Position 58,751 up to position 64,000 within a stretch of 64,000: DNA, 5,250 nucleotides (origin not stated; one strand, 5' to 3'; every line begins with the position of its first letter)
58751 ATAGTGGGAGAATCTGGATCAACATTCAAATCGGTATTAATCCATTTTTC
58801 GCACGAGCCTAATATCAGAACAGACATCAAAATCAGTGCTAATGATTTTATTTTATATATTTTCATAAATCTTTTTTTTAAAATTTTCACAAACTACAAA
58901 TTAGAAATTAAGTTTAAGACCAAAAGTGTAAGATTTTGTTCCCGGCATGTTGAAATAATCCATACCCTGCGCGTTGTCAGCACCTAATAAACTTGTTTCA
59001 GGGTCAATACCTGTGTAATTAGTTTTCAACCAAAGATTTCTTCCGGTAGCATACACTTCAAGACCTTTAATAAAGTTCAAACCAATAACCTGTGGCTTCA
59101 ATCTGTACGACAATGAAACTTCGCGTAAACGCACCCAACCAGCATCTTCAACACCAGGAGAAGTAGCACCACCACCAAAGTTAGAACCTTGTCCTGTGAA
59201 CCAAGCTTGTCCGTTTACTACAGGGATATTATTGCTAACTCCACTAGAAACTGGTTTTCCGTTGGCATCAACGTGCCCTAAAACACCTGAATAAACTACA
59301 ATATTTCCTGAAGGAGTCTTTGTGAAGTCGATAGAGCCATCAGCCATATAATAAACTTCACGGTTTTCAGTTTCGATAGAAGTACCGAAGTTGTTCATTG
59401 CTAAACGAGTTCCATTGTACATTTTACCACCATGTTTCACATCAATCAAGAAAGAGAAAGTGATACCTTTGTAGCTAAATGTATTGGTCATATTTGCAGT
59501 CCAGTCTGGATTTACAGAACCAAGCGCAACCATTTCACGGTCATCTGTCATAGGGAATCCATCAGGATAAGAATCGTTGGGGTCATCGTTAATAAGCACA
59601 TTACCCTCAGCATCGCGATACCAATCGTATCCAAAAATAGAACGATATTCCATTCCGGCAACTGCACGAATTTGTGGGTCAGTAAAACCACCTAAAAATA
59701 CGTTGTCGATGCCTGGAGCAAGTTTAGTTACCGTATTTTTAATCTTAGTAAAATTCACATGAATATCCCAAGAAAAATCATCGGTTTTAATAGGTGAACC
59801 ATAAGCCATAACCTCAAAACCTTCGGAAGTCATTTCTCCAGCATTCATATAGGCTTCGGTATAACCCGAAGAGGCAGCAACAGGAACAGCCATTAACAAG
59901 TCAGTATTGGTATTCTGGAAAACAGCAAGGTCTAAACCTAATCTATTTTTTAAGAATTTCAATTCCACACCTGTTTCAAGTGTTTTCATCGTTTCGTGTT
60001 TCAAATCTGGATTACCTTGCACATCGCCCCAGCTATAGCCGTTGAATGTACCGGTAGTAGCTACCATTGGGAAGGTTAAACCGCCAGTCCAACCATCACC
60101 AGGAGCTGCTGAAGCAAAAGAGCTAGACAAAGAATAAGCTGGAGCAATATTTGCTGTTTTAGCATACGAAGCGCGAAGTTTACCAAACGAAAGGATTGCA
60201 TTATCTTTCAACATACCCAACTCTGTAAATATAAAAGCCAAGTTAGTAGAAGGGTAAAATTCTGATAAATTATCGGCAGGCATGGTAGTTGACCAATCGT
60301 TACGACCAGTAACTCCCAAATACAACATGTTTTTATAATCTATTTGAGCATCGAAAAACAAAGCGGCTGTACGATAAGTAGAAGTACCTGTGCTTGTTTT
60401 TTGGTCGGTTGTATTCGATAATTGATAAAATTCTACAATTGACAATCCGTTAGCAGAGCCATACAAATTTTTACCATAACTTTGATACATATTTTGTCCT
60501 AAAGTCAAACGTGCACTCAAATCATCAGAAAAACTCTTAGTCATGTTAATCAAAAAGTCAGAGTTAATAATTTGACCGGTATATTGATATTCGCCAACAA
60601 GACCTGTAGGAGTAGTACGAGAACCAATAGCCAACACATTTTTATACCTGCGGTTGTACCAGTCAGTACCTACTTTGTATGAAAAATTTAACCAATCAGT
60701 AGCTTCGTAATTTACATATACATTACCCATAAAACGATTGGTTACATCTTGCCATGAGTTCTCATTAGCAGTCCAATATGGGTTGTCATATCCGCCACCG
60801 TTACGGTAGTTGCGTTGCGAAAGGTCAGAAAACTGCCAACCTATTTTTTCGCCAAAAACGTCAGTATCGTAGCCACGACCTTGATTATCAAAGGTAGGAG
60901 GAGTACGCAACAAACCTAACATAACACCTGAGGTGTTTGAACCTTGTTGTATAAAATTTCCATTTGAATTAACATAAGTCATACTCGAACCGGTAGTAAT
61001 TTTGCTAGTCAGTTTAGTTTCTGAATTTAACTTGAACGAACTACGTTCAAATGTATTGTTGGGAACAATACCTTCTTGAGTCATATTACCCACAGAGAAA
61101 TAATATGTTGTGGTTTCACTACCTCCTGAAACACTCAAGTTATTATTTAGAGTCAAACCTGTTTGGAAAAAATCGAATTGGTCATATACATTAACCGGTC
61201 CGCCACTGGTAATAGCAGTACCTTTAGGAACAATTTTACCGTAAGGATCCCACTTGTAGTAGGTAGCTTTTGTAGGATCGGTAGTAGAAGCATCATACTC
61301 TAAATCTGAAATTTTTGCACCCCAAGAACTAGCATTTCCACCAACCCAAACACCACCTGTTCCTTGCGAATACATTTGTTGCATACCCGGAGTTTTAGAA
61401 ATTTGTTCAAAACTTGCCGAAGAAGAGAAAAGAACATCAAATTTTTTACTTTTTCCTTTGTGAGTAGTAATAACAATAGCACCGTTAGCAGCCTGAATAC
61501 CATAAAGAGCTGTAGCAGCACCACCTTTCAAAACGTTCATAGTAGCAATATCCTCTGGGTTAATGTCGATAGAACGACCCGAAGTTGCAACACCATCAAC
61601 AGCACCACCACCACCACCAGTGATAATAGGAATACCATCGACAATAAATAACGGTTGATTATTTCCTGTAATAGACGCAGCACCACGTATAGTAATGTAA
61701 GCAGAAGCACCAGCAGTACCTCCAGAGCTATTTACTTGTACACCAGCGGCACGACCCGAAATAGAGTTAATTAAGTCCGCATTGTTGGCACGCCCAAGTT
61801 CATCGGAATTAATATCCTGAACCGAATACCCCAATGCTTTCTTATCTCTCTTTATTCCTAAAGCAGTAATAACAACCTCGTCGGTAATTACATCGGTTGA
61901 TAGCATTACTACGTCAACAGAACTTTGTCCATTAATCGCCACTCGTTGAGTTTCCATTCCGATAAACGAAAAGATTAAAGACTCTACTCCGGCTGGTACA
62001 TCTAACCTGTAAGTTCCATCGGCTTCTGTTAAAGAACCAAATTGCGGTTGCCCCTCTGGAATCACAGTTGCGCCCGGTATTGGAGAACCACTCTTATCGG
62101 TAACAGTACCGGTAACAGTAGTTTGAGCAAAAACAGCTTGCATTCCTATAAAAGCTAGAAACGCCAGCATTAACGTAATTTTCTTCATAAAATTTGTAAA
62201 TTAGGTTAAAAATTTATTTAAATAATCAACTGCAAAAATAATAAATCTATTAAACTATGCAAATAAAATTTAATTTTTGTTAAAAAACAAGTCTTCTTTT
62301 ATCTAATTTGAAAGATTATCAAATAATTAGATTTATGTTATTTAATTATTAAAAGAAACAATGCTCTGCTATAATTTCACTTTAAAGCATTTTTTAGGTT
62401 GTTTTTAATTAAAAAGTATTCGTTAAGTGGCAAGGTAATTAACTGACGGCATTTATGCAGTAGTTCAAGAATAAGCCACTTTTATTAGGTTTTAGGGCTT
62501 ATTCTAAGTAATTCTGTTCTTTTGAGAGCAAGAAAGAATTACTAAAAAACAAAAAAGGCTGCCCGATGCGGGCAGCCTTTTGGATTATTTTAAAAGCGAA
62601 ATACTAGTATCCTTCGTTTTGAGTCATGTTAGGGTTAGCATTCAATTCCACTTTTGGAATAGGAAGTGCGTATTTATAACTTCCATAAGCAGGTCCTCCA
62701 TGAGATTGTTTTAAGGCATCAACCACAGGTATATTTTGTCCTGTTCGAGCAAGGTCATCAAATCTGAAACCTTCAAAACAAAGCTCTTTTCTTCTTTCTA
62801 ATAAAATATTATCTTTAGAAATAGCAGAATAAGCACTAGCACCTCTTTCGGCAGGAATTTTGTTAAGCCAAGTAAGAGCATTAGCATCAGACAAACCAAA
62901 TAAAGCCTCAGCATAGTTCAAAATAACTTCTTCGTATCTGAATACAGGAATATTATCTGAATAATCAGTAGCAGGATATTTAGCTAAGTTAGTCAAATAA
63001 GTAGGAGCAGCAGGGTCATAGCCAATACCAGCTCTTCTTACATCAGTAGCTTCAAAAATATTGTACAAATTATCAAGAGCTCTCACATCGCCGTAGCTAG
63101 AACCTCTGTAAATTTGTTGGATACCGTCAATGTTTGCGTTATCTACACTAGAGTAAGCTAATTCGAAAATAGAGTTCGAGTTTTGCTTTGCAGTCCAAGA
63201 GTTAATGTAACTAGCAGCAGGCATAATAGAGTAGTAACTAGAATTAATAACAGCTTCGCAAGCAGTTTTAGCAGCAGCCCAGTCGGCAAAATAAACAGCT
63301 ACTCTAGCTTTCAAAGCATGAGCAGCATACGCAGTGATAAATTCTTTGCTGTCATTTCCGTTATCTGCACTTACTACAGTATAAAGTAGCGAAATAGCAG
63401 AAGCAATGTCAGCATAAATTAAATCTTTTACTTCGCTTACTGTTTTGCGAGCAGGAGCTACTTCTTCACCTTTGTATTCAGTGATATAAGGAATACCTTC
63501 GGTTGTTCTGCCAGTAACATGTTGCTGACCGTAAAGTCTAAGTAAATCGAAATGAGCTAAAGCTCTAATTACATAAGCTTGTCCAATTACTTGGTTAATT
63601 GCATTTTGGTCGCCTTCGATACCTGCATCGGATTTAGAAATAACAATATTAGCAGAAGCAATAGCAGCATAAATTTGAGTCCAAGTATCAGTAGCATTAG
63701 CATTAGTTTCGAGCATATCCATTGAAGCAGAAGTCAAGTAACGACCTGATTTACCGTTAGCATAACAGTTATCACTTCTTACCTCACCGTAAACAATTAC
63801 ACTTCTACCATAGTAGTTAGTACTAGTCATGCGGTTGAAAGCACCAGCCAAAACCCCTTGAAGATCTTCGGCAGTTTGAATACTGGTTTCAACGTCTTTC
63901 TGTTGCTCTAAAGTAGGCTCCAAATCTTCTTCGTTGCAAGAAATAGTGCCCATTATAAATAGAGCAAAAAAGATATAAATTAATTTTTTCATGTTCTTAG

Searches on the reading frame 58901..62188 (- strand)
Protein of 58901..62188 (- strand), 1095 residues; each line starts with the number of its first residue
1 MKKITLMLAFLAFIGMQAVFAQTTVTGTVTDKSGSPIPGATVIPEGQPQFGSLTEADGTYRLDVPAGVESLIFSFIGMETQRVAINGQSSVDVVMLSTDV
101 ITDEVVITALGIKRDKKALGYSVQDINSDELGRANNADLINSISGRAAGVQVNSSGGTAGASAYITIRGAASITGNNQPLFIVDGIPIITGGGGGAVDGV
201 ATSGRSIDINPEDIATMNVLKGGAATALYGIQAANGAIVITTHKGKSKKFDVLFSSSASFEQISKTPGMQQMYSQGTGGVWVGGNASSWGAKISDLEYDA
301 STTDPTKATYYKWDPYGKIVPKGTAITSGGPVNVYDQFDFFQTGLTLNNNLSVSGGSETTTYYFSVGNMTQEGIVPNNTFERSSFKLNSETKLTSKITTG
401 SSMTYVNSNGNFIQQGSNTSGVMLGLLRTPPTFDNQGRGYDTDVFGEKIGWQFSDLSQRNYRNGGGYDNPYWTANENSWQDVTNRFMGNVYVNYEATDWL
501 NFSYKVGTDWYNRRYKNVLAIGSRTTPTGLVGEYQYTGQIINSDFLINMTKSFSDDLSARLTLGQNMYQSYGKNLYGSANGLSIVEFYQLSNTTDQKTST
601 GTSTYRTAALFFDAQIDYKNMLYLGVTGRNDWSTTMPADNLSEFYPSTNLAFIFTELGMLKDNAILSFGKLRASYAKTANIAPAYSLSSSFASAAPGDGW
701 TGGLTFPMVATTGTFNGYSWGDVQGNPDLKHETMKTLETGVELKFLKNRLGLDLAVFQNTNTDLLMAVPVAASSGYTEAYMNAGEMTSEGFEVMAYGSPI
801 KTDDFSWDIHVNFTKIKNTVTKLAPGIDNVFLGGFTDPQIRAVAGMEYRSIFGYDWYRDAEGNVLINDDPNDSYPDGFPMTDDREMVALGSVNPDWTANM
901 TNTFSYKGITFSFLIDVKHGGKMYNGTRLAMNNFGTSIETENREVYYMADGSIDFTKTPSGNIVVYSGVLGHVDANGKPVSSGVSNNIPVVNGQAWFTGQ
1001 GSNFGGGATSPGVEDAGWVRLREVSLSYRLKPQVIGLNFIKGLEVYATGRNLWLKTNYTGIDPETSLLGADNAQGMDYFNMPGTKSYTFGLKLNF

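Call 31: search_protein_families(library=pfam, proteins=[window:58901-62188:-], max_evalue=0.0001)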
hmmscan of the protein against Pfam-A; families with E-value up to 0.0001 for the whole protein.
window:58901-62188:- (1095 aa): 4 families
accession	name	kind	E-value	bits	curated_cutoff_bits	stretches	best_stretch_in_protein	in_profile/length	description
PF00593.30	TonB_dep_Rec_b-barrel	-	7.3e-20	72.7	27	1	429-906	10-377/436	TonB dependent receptor-like, beta-barrel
PF07715.20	Plug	-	2.5e-15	57.3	23.9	1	116-237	2-107/107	TonB-dependent Receptor Plug Domain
PF13715.12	CarbopepD_reg_2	-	1.6e-14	54.1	32.2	1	25-107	1-88/88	CarboxypepD_reg-like domain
PF13620.12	CarboxypepD_reg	-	2.6e-12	47.4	32.3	1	24-93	1-79/82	Carboxypeptidase regulatory-like domain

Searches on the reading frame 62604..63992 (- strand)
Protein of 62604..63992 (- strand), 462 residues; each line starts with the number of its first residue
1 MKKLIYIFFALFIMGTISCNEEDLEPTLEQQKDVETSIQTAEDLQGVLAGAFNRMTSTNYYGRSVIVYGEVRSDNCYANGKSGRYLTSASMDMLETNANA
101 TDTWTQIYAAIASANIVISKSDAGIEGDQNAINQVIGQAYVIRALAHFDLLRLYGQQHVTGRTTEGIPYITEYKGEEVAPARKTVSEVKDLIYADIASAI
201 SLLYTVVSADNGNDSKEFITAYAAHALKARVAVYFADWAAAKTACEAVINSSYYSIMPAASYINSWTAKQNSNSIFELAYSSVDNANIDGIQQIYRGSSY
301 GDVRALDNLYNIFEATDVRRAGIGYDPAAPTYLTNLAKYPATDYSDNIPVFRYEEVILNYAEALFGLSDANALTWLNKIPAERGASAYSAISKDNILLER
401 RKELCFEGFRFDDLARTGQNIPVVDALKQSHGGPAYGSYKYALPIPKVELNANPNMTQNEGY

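Call 31: search_protein_families(library=pfam, proteins=[window:62604-63992:-], max_evalue=0.0001)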
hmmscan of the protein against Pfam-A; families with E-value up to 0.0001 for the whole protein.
window:62604-63992:- (462 aa): 2 families
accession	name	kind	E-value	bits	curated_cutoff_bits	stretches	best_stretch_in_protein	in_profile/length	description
PF14322.12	SusD-like_3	-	2.8e-20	73.8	27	1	33-231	10-189/191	Starch-binding associating with outer membrane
PF07980.17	SusD_RagB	-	4.2e-20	73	23.1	1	340-462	148-297/297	SusD family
